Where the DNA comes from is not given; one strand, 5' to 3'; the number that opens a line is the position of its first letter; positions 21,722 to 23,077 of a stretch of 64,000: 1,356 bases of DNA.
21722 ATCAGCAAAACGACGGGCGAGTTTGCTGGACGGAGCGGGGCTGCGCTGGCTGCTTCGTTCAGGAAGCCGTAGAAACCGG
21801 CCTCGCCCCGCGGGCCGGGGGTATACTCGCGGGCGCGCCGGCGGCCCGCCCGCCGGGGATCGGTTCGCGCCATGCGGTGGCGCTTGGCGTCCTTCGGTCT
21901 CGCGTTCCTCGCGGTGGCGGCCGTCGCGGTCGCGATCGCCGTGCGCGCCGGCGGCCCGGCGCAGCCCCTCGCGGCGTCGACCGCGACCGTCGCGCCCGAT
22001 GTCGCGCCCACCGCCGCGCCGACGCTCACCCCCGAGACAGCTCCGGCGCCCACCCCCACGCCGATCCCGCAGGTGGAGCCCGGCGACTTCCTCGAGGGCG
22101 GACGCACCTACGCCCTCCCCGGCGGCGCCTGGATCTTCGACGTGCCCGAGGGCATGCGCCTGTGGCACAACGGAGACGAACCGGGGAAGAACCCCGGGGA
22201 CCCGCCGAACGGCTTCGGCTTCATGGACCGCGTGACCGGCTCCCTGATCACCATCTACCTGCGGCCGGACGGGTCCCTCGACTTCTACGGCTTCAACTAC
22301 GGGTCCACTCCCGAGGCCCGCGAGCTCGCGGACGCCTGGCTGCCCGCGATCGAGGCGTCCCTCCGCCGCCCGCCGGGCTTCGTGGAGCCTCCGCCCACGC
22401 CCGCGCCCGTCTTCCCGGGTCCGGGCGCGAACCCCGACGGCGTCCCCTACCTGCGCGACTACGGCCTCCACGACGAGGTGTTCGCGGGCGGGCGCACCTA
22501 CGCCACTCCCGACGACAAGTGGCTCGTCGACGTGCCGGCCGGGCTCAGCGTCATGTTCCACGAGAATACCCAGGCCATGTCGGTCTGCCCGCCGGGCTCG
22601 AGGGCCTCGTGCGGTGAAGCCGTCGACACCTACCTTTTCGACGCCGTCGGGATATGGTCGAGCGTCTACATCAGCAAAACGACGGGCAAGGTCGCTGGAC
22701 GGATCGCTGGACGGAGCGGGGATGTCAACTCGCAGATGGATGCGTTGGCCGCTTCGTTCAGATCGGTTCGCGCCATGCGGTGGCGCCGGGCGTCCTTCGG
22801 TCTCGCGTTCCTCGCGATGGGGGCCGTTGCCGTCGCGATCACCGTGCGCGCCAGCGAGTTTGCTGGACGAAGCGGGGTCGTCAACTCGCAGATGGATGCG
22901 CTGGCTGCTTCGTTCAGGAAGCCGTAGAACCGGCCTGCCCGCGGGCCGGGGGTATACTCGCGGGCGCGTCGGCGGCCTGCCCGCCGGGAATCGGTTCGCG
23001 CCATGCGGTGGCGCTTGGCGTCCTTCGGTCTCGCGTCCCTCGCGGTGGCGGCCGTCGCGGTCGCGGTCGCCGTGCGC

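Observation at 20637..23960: Tandem array of paralogous secreted-protein genes, each preceded by a conserved promoter-like element and scarred by unequal crossover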

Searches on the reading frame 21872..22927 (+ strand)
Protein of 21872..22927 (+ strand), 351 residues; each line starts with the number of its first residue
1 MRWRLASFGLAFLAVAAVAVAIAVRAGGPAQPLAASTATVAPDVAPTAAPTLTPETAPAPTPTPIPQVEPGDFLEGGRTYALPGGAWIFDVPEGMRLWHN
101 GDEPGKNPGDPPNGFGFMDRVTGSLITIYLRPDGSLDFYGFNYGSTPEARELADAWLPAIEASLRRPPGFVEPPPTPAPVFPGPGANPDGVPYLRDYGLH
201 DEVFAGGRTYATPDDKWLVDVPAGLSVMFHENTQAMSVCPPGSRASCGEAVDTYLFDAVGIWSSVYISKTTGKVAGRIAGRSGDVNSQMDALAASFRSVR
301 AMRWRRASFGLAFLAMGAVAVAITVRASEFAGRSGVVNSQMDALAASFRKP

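Call 6: search_protein_families(library=pfam, proteins=[window:21872-22927:+], max_evalue=1)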
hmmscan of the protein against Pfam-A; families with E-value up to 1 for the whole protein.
window:21872-22927:+ (351 aa): 1 family
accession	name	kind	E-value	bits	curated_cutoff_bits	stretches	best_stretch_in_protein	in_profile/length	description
PF16028.10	SLC3A2_N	-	0.49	10.5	27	0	307-328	39-60/77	Solute carrier family 3 member 2 N-terminus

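Call 7: search_protein_families(library=ncbifam, proteins=[window:21872-22927:+], max_evalue=1)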
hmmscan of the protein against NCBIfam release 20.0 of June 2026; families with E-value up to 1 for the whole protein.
window:21872-22927:+ (351 aa): 2 families
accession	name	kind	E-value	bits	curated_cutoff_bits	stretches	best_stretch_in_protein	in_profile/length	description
NF037973.1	metallo_SslE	exception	0.16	9.2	3000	1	35-70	43-78/1519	lipoprotein metalloprotease SslE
TIGR03931.1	T7SS_Rv3446c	hypoth_equivalog_domain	0.98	9.7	47.6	1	9-106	5-86/194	type VII secretion-associated protein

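Call 9: find_homologous_proteins(query=window:21872-22927:+, max_evalue=0.001)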
Query window:21872-22927:+ (351 aa): 18 proteins with E <= 0.001 among 8000 candidates.
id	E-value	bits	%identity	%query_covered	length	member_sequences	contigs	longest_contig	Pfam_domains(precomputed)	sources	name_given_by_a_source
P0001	2.3e-182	624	96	81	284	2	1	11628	-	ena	-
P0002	3.2e-162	558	77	89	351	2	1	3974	-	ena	-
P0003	1.0e-160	553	80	89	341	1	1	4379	-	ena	-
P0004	2.6e-159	548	76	100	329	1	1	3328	-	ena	-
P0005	6.4e-148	511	82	85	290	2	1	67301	-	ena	-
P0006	4.3e-134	465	55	69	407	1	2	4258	-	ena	-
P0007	2.0e-132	460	69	100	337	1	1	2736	-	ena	-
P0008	6.2e-125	435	68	94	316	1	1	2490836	-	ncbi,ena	-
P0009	6.5e-122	425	70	85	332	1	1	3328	-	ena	-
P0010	1.0e-117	411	83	65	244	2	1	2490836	-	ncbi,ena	-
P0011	1.4e-88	316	60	85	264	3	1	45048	-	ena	-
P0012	1.4e-87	312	59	85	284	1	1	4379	-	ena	-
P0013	9.1e-79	283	57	67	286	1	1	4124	-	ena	-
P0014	1.9e-76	276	54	85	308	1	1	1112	-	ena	-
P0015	3.5e-63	232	50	66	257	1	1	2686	-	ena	-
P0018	1.7e-21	95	40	49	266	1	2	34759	-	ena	-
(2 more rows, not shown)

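Call 12: find_encoding_contigs(protein=P0008, flank=10000, max_places=4)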
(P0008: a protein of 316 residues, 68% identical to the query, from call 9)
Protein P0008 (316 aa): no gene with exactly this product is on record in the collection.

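Call 13: find_encoding_contigs(protein=P0005, flank=10000, max_places=4)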
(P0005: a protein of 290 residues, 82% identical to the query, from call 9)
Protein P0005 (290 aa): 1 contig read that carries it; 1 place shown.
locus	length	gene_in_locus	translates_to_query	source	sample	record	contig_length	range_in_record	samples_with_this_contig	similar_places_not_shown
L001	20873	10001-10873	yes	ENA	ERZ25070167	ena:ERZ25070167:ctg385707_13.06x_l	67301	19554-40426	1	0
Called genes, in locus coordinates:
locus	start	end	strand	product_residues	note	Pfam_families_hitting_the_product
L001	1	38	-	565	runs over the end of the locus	PF01406:tRNA-synt_1e, PF09334:tRNA-synt_1g (faint), PF00133:tRNA-synt_1 (weak), PF09190:DALR_2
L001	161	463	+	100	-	PF18929:DUF5678 (weak)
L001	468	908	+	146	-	-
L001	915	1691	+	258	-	PF10370:Rv2993c-like_N, PF01557:FAA_hydrolase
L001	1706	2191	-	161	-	-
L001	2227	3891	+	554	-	-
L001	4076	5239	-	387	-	-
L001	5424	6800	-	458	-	PF03448:MgtE_N, PF00571:CBS, PF01769:MgtE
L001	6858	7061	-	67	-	PF09360:zf-CDGSH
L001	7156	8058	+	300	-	PF03547:Mem_trans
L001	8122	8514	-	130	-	PF12681:Glyoxalase_2, PF00903:Glyoxalase, PF18029:Glyoxalase_6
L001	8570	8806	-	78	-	PF11387:DUF2795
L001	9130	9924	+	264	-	-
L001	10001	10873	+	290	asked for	-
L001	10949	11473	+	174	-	-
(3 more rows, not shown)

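Call 14: find_encoding_contigs(protein=P0011, flank=10000, max_places=4)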
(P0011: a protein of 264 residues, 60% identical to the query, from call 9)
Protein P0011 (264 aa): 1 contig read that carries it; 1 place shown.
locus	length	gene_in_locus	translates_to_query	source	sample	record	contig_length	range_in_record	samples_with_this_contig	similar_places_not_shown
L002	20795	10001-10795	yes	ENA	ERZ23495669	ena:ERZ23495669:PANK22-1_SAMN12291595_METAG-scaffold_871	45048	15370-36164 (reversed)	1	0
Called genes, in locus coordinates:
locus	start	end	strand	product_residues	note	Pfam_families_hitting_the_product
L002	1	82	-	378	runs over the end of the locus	PF01406:tRNA-synt_1e, PF09334:tRNA-synt_1g (faint), PF00133:tRNA-synt_1 (weak), PF09190:DALR_2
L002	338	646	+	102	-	PF18929:DUF5678 (weak)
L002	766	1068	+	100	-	PF18929:DUF5678 (weak)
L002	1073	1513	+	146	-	-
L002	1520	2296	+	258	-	PF10370:Rv2993c-like_N, PF01557:FAA_hydrolase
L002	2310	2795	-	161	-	-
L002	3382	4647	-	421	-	PF01555:N6_N4_Mtase, PF02945:Endonuclease_7 (faint), PF01844:HNH, PF14279:HNH_5 (weak)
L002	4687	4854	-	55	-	-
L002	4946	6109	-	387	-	-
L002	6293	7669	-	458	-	PF03448:MgtE_N, PF00571:CBS, PF01769:MgtE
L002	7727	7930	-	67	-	PF09360:zf-CDGSH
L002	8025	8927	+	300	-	PF03547:Mem_trans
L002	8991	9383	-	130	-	PF12681:Glyoxalase_2, PF00903:Glyoxalase, PF18029:Glyoxalase_6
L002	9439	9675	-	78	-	PF11387:DUF2795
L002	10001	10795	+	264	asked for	-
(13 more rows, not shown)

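Call 16: find_related_loci(query=A1, collection=genome_contigs, flank=6000)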
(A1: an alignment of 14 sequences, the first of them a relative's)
Query A1 (290 aa) in genome_contigs; peptide patterns used: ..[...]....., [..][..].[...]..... (x = any residue, [..] = any of these).
113 stretches matched a pattern, but none encodes a relative of the query by tblastn (E <= 1e-3).

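Call 17: find_related_loci(query=A1, collection=metagenome_contigs, flank=6000)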
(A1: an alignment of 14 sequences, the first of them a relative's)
Query A1 (290 aa) in metagenome_contigs; peptide patterns used: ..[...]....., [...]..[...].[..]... (x = any residue, [..] = any of these).
370 stretches matched a pattern, but none encodes a relative of the query by tblastn (E <= 1e-3).

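Call 21: find_encoding_contigs(protein=P0001, flank=10000, max_places=3)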
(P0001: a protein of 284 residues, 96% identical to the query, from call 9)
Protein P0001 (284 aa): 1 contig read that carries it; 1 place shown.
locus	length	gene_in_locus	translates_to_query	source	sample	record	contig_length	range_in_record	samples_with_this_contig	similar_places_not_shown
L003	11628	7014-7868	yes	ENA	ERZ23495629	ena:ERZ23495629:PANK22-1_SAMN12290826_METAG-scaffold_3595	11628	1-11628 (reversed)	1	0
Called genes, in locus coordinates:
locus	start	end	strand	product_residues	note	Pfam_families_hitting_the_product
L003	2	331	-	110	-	?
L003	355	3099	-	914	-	PF28598:PDH_E1_N (weak), PF00456:Transketolase_N, PF17831:PDH_E1_M, PF22613:Transketolase_C_1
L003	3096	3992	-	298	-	PF16881:LIAS_N, PF04055:Radical_SAM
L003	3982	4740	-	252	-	PF21948:LplA-B_cat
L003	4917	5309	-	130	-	PF12681:Glyoxalase_2, PF00903:Glyoxalase, PF18029:Glyoxalase_6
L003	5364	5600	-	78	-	PF11387:DUF2795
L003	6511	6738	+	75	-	-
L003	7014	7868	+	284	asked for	-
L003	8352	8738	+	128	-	-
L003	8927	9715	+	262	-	PF01177:Asp_Glu_race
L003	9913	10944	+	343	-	PF00215:OMPdecase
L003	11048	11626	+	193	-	?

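Call 22: find_encoding_contigs(protein=P0018, flank=10000, max_places=3)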
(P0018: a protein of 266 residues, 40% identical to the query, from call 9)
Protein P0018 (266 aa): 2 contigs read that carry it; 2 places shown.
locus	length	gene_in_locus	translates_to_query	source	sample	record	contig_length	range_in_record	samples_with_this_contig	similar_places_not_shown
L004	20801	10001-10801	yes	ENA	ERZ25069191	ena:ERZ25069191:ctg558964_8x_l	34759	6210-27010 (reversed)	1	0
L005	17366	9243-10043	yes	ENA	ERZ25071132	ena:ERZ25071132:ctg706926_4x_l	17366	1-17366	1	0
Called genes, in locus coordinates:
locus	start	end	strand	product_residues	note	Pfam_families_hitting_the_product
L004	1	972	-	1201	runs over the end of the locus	PF18083:PutA_N, PF01619:Pro_dh, PF00171:Aldedh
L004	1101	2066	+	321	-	PF01370:Epimerase, PF04321:RmlD_sub_bind (faint), PF13460:NAD_binding_10, PF16363:GDP_Man_Dehyd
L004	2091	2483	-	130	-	PF00903:Glyoxalase, PF13669:Glyoxalase_4 (weak), PF18029:Glyoxalase_6 (weak)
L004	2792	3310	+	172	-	PF02126:PTE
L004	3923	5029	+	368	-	PF00665:rve (weak), PF22483:Mu-transpos_C_2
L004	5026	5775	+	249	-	PF01695:IstB_IS21, PF02562:PhoH, PF00308:Bac_DnaA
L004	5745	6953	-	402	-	PF01548:DEDD_Tnp_IS110, PF02371:Transposase_20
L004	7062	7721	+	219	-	PF02126:PTE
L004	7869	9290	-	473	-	PF11376:DUF3179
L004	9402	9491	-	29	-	-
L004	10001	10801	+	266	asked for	-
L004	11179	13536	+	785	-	PF03176:MMPL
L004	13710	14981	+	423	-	-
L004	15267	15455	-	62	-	-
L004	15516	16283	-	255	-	PF00378:ECH_1, PF16113:ECH_2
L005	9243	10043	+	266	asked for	-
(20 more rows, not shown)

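Call 23: find_encoding_contigs(protein=P0004, flank=5000, max_places=3)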
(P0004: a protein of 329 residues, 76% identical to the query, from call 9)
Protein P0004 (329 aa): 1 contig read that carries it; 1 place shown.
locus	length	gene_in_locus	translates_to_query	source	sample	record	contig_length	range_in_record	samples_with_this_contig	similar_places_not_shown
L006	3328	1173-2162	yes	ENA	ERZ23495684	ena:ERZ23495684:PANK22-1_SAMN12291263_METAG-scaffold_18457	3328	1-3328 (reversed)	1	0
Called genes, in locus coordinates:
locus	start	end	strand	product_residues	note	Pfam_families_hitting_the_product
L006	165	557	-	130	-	PF12681:Glyoxalase_2, PF00903:Glyoxalase, PF18029:Glyoxalase_6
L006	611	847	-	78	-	PF11387:DUF2795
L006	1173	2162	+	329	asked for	-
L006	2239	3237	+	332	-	-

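Call 25: predict_structure(alignment_id=A1)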
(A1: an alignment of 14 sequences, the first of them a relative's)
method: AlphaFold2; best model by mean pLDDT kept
length: 290 residues; sequences in the alignment: 14
mean_pLDDT: 76.9   pTM: 0.46
mean pLDDT of the five models: 76.9, 76.0, 75.3, 74.5, 73.4
residues with pLDDT >= 90: 101; 70-90: 102; 50-70: 26; < 50: 61
segments of 3 or more residues with pLDDT < 50: 1-10, 12-14, 16-35, 43-51, 106-113, 180-185
pLDDT, mean of each block of 10 residues (from residue 1): 45 49 43 46 44 58 80 88 90 93 62 61 86 81 81 85 93 75 62 92 86 95 96 85 85 90 95 90 96
secondary structure, 60 per line:
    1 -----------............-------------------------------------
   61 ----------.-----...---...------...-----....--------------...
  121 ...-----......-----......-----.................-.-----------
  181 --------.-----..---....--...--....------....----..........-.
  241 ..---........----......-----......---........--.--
elements in order: H12-23 E77-79 E83-85 E92-94 E100-103 E118-123 E129-134 E140-145 H151-167 H200-203 E206-208 E211-214 E221-224 E229-238 E246-253 E258-263 E269-274 H278-285

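Call 29: search_protein_representatives(alignment_id=A1)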
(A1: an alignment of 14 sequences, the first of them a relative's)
Query: 14 sequences, 270 profile positions. Proteins with E-value up to 0.001 (for the whole library): 39; up to 1e-10: 17; up to 1e-30: 9. The best 39 are listed.
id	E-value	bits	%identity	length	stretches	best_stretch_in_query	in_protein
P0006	7.4e-157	537.1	-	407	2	37-264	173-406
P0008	4.9e-138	475.4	-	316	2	1-269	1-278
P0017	2.7e-98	345.1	-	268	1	1-268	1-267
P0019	8.7e-71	254.9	-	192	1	1-183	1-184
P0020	2.6e-58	213.9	-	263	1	2-264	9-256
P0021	1.1e-55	205.4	-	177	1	78-242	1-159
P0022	1.9e-47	178.3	-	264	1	4-254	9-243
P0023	8.7e-44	166.3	-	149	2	155-264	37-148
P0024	4.7e-38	147.5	-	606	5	57-147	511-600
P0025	4.8e-27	111.4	-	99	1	151-244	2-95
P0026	1.6e-25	106.4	-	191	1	78-266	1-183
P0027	8.5e-24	100.8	-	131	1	13-147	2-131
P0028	4.5e-22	95.1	-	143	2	156-217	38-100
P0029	2.0e-21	93.0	-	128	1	181-266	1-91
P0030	4.9e-15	72.0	-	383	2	49-154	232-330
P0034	4.7e-10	55.7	-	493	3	55-144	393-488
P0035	6.9e-10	55.2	-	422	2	51-154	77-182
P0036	2.1e-09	53.6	-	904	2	21-155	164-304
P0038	4.3e-07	46.0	-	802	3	27-157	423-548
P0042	1.5e-05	40.9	-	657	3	159-263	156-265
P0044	2.0e-05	40.5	-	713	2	158-212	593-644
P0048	8.9e-05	38.4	-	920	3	31-145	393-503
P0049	9.7e-05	38.3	-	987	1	38-147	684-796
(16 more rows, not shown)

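Call 30: search_protein_families(library=pfam, proteins=[P0024, P0030, P0034, P0035, P0036, P0038, P0042, P0044, P0048, P0049], max_evalue=0.01)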
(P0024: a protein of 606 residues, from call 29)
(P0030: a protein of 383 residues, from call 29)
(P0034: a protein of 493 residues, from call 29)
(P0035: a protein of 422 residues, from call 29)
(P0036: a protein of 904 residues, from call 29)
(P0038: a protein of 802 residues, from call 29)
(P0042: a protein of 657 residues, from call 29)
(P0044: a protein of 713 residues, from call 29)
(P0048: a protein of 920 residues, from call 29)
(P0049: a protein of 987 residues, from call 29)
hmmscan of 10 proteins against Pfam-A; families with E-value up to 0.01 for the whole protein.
P0024 (606 aa): 0 families

P0030 (383 aa): 0 families

P0034 (493 aa): 1 family
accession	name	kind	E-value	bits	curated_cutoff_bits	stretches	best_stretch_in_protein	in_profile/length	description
PF00041.27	fn3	-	7e-06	26.6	25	0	84-156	7-70/84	Fibronectin type III domain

P0035 (422 aa): 0 families

P0036 (904 aa): 2 families
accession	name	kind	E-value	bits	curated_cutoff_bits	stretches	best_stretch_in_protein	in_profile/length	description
PF18998.6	Flg_new_2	-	1.6e-42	143.8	23.6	3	303-374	1-70/73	Divergent InlB B-repeat domain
PF00041.27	fn3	-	5e-14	52.7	25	1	685-767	6-78/84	Fibronectin type III domain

P0038 (802 aa): 2 families
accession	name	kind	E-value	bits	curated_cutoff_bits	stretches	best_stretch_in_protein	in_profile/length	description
PF00041.27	fn3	-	2.4e-12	47.3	25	1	103-188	6-79/84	Fibronectin type III domain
PF16656.11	Pur_ac_phosph_N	-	0.0051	17.8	30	0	364-418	27-81/93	Purple acid Phosphatase, N-terminal domain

P0042 (657 aa): 3 families
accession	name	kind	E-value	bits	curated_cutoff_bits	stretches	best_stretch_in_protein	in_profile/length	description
PF00560.39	LRR_1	-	1.9e-05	24.3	20.6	0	489-509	3-23/23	Leucine Rich Repeat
PF13855.12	LRR_8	-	0.00035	20.7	27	1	463-522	2-61/61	Leucine rich repeat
PF12799.13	LRR_4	-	0.0029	18.2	27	0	463-498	2-36/44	Leucine Rich repeats (2 copies)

P0044 (713 aa): 2 families
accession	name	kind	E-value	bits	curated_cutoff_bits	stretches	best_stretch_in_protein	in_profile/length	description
PF00041.27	fn3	-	2.2e-11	44.3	25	1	314-388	8-81/84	Fibronectin type III domain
PF25059.1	FN3_DSCAM-DSCAML_C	-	0.0099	16.6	39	0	339-376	28-65/89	DSCAM/DSCAML C-terminal Fn3-like domain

P0048 (920 aa): 3 families
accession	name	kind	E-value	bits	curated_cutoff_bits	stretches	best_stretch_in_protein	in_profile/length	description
PF00041.27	fn3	-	9.5e-08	32.6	25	0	761-806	41-76/84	Fibronectin type III domain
PF12799.13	LRR_4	-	0.0015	19.1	27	0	109-145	1-35/44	Leucine Rich repeats (2 copies)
PF13855.12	LRR_8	-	0.0061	16.7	27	0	109-169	1-61/61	Leucine rich repeat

P0049 (987 aa): 8 families
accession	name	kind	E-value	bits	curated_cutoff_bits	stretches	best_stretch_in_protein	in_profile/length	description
PF00560.39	LRR_1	-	4.4e-42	133.4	20.6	1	921-942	1-22/23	Leucine Rich Repeat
PF12799.13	LRR_4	-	4.1e-31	106.7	27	6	872-908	2-36/44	Leucine Rich repeats (2 copies)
PF13855.12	LRR_8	-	8.3e-28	96.4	27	6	897-956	2-61/61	Leucine rich repeat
PF23598.1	LRR_14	-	5e-24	85.1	40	4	273-384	20-121/353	Leucine-rich repeat region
PF24141.1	LRR_ComC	-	5.5e-07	30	27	0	364-442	203-273/288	EGF-like domain-containing protein ComC LRR domain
PF23211.1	LRR_LRWD1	-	4e-06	27.1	28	1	269-338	10-78/190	Leucine-rich repeat and WD repeat-containing protein 1, LRR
PF25019.1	LRR_R13L1-DRL21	-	6.5e-06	26.5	27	0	298-356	67-125/127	R13L1/DRL21 LRRs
PF24758.1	LRR_At5g56370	-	0.00061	19.9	27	0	869-930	12-71/227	FBD-associated F-box protein At5g56370, LRR repeats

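Call 32: find_encoding_contigs(protein=P0003, flank=5000, max_places=3)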
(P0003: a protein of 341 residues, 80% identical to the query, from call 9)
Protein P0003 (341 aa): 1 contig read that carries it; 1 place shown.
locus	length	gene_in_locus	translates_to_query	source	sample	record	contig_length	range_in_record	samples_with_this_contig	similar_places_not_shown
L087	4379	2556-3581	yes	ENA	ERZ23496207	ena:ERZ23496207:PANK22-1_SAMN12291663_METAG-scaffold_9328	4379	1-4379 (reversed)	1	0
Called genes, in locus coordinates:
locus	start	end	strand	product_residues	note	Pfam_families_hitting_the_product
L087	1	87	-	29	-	?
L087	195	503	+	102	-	PF03992:ABM (weak)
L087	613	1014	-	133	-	PF12681:Glyoxalase_2, PF00903:Glyoxalase, PF18029:Glyoxalase_6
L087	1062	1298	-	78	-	PF11387:DUF2795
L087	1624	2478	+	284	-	-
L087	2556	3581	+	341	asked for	-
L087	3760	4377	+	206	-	?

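Call 33: find_encoding_contigs(protein=P0002, flank=5000, max_places=3)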
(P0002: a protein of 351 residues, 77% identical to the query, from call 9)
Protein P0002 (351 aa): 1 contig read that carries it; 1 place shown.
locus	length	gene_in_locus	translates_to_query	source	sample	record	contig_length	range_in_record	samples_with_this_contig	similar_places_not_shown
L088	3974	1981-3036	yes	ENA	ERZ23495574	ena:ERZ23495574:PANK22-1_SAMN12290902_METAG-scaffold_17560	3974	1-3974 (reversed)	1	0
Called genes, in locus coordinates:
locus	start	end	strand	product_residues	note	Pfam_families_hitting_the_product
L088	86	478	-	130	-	PF12681:Glyoxalase_2, PF00903:Glyoxalase, PF18029:Glyoxalase_6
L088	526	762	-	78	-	PF11387:DUF2795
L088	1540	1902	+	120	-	-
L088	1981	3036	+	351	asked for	-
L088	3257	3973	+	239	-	?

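Call 34: find_encoding_contigs(protein=P0007, flank=5000, max_places=3)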
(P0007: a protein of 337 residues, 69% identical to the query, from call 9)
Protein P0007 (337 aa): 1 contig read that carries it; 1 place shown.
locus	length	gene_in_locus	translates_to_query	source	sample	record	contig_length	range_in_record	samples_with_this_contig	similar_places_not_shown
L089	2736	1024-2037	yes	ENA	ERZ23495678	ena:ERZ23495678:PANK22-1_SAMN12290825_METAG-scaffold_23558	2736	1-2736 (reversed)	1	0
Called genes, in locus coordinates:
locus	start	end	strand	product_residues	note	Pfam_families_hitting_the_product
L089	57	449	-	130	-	PF12681:Glyoxalase_2, PF00903:Glyoxalase, PF18029:Glyoxalase_6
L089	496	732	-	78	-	PF11387:DUF2795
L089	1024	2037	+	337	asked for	-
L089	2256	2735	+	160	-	?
